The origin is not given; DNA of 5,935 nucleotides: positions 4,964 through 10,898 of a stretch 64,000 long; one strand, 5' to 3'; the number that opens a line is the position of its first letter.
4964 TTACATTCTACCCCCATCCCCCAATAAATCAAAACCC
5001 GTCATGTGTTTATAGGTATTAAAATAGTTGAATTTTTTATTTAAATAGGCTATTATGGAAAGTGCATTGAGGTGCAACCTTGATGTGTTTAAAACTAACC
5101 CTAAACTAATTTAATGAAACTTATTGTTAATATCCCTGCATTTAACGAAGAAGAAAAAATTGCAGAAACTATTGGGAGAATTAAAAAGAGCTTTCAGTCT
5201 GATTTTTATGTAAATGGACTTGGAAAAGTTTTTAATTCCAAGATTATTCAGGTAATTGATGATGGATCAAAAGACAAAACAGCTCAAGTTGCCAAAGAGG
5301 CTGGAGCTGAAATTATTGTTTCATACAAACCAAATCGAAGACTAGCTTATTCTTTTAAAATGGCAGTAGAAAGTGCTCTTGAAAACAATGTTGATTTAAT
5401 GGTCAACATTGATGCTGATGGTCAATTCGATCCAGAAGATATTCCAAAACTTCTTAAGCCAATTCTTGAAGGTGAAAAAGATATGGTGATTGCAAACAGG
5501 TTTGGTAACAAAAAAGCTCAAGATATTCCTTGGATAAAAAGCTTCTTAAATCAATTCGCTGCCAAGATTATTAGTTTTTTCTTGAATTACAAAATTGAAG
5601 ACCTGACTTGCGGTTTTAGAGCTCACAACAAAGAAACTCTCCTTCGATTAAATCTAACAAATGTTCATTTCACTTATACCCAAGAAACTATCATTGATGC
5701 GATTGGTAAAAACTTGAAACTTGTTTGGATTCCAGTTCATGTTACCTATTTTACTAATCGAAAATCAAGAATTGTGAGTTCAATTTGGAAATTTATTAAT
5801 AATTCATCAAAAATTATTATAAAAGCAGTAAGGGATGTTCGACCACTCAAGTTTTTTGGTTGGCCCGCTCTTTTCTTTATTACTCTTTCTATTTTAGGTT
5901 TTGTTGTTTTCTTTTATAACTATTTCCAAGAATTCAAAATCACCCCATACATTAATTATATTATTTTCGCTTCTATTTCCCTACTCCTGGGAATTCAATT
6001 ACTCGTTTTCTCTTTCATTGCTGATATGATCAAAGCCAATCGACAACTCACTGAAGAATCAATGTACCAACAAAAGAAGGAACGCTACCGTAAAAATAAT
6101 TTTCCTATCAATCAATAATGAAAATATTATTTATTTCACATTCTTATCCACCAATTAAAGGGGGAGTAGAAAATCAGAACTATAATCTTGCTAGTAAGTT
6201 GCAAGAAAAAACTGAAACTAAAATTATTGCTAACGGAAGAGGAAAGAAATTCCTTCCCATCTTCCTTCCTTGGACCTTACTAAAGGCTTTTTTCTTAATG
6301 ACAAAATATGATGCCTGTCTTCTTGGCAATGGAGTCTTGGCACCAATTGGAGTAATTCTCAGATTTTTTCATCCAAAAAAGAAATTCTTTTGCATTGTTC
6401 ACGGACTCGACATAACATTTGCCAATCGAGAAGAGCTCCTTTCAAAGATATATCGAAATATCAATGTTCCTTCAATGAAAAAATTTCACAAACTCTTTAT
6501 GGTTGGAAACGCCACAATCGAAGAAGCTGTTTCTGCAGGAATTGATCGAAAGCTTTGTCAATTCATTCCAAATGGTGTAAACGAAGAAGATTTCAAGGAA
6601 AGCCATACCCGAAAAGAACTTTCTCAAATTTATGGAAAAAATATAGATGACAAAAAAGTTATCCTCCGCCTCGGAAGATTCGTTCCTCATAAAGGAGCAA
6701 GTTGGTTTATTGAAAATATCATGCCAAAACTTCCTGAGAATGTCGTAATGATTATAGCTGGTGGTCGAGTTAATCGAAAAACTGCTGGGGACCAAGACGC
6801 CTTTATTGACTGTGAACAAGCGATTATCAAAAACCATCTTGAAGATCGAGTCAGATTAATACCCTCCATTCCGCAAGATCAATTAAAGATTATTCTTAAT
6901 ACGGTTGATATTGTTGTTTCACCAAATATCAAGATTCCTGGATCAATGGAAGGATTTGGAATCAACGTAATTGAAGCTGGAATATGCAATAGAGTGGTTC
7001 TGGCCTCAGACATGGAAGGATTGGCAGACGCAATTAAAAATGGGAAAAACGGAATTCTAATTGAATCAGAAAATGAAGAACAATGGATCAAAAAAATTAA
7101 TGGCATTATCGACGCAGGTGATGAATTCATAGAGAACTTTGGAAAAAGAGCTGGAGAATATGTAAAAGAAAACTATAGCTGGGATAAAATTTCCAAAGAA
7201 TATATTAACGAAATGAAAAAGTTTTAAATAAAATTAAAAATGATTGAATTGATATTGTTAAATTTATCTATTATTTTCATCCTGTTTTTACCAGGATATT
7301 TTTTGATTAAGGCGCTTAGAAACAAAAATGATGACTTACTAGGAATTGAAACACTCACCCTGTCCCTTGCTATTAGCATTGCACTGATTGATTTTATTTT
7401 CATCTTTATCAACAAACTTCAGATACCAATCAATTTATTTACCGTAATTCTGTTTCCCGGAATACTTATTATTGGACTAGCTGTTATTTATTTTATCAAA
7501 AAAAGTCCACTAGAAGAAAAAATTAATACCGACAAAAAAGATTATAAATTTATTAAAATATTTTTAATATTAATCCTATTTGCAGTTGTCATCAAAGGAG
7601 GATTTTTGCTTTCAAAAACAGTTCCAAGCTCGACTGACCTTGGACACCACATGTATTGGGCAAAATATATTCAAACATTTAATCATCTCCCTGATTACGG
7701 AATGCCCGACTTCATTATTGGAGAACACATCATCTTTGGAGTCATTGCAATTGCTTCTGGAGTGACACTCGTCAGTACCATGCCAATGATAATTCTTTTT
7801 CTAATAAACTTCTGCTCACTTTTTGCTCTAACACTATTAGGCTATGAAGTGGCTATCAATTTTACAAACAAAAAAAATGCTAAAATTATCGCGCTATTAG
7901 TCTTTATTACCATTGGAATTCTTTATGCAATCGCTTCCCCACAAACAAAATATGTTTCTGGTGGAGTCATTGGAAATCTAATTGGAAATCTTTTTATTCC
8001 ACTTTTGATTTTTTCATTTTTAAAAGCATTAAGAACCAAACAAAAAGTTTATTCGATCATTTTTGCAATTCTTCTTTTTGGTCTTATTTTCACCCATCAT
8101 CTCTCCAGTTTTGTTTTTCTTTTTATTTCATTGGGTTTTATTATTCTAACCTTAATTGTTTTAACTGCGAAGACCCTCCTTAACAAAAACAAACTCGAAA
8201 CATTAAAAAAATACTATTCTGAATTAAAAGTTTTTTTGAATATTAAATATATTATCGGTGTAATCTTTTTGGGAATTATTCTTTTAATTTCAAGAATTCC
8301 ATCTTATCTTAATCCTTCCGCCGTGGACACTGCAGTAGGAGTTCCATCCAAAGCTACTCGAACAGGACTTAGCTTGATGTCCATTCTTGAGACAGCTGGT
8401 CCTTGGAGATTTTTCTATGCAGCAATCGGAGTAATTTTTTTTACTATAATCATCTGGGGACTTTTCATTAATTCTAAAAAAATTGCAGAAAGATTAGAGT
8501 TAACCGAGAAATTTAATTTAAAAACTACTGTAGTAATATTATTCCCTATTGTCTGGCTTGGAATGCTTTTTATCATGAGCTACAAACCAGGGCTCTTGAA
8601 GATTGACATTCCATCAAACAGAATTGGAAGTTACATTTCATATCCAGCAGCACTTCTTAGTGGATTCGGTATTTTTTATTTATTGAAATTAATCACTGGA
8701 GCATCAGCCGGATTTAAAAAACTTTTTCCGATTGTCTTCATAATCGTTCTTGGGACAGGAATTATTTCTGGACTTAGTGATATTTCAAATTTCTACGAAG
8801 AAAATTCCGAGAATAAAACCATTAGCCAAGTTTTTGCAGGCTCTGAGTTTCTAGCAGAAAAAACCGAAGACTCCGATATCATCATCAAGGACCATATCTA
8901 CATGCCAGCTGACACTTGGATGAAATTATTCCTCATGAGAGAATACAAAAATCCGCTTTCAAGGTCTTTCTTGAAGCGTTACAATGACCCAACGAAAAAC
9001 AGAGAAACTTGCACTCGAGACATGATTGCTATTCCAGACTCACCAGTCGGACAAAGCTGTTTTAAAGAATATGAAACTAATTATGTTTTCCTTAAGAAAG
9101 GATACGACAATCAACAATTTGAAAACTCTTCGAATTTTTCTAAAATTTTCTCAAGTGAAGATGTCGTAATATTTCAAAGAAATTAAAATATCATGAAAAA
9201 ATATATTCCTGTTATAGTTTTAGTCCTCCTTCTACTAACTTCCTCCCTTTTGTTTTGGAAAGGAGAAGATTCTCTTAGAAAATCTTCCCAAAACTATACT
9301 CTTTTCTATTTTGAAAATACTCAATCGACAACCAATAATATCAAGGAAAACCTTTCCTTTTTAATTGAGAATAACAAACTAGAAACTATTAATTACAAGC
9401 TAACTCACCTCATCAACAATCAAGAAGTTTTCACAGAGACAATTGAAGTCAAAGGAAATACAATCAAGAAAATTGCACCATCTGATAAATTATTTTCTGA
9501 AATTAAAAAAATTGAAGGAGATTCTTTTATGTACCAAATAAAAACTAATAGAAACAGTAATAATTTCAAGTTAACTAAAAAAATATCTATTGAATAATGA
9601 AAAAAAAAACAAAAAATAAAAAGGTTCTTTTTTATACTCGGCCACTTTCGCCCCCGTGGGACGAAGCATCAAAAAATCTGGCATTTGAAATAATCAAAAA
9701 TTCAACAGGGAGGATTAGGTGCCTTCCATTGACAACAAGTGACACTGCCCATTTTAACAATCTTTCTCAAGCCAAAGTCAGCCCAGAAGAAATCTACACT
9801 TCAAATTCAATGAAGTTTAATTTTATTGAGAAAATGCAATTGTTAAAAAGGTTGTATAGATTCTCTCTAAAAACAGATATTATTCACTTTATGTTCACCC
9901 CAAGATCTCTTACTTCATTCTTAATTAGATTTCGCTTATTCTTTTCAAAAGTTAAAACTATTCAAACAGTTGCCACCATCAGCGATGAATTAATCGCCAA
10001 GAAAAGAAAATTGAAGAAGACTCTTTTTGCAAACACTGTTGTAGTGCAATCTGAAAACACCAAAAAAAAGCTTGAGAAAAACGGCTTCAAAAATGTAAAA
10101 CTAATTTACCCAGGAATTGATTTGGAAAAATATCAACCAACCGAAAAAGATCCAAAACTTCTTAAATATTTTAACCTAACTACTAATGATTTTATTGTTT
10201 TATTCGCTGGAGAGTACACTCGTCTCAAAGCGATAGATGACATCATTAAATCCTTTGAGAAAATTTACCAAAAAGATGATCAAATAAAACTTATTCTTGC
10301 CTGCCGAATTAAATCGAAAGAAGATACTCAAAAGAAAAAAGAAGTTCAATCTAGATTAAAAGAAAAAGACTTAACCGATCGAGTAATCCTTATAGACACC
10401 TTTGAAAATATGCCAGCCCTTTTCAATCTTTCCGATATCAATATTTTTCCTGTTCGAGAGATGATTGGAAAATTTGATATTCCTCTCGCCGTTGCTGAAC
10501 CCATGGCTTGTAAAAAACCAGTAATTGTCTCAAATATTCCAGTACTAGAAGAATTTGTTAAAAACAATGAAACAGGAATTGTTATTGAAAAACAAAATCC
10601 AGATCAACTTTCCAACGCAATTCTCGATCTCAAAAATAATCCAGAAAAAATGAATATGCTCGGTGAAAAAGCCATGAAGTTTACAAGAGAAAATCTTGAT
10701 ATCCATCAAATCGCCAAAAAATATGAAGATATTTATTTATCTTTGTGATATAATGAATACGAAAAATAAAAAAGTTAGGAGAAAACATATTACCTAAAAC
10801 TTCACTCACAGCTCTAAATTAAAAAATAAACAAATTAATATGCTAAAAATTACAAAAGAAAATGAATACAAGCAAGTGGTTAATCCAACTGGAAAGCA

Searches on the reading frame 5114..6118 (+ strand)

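Call 59: search_protein_families(library=pfam, proteins=[window:5114-6118:+], max_evalue=0.001)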
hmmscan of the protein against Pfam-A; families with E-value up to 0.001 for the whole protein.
window:5114-6118:+ (334 aa): 1 family
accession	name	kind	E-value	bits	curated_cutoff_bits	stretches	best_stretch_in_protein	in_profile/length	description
PF00535.33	Glycos_transf_2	-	7.6e-20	71.9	23.3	1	6-174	3-162/168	Glycosyl transferase family 2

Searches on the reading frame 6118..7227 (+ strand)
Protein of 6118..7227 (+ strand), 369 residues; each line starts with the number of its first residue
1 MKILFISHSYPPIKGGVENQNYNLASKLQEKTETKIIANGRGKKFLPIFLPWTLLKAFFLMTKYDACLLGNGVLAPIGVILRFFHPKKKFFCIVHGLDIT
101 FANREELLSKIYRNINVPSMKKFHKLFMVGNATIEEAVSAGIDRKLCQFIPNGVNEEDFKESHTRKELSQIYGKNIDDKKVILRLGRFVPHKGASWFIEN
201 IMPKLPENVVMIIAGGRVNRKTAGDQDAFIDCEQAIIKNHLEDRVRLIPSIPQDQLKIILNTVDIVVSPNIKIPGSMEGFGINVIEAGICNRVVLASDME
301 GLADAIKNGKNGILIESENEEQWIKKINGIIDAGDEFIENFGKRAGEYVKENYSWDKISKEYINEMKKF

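Call 59: search_protein_families(library=pfam, proteins=[window:6118-7227:+], max_evalue=0.001)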
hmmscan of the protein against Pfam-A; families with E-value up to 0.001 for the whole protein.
window:6118-7227:+ (369 aa): 3 families
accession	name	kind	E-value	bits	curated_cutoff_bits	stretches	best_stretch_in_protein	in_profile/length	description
PF00534.26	Glycos_transf_1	-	3.6e-26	92.2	26.4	1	177-345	13-169/172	Glycosyl transferases group 1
PF13692.12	Glyco_trans_1_4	-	2.9e-21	76.7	27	1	180-331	2-140/142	Glycosyl transferases group 1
PF13439.12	Glyco_transf_4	-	1.5e-05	25.5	28.5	1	16-157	3-169/170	Glycosyltransferase Family 4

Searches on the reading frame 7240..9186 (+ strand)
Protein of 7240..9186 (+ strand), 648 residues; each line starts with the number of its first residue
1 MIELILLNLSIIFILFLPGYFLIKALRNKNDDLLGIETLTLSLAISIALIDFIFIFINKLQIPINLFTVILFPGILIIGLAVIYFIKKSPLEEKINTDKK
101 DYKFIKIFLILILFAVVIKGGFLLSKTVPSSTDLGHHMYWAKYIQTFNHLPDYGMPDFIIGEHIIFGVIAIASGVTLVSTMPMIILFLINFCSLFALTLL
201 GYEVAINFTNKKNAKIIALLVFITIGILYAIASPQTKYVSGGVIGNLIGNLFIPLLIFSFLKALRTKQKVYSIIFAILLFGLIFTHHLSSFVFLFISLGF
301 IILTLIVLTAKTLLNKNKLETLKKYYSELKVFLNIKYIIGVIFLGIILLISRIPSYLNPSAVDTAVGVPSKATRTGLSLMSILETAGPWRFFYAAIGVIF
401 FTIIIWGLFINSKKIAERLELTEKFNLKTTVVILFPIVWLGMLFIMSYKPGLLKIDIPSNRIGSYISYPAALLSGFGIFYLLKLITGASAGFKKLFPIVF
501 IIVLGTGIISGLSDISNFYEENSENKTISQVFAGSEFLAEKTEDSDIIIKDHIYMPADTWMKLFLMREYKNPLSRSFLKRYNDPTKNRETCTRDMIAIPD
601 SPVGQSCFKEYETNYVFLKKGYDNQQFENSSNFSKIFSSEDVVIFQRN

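Call 59: search_protein_families(library=pfam, proteins=[window:7240-9186:+], max_evalue=0.001)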
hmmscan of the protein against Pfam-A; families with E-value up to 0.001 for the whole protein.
window:7240-9186:+ (648 aa): 2 families
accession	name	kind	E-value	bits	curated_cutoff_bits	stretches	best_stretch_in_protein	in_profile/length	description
PF07760.16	DUF1616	-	7.6e-09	35.6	31.6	1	9-92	26-121/307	Protein of unknown function (DUF1616)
PF20176.3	DUF6541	-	3.9e-08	32.5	29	0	13-118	2-109/646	Family of unknown function (DUF6541)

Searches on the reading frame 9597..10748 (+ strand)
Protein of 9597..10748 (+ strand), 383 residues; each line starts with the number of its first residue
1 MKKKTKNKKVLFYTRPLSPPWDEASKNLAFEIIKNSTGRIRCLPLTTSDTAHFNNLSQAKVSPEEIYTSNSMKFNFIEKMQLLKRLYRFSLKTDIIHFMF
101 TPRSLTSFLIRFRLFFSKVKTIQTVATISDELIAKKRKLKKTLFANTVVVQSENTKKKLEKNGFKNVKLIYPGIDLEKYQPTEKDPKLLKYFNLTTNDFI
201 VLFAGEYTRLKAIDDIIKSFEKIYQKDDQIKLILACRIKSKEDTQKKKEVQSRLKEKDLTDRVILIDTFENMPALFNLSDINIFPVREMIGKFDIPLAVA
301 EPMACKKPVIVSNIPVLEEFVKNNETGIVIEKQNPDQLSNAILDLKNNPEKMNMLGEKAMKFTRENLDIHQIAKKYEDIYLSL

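Call 59: search_protein_families(library=pfam, proteins=[window:9597-10748:+], max_evalue=0.001)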
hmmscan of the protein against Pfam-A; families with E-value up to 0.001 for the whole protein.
window:9597-10748:+ (383 aa): 4 families
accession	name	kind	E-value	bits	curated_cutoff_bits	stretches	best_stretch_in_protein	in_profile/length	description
PF00534.26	Glycos_transf_1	-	5.6e-27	94.8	26.4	1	193-361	10-171/172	Glycosyl transferases group 1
PF13692.12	Glyco_trans_1_4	-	3.1e-22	79.8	27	1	200-347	3-141/142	Glycosyl transferases group 1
PF13439.12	Glyco_transf_4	-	4.8e-06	27.1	28.5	1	72-178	54-170/170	Glycosyltransferase Family 4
PF13524.12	Glyco_trans_1_2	-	6e-05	23.5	25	1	271-377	39-143/144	Glycosyl transferase-like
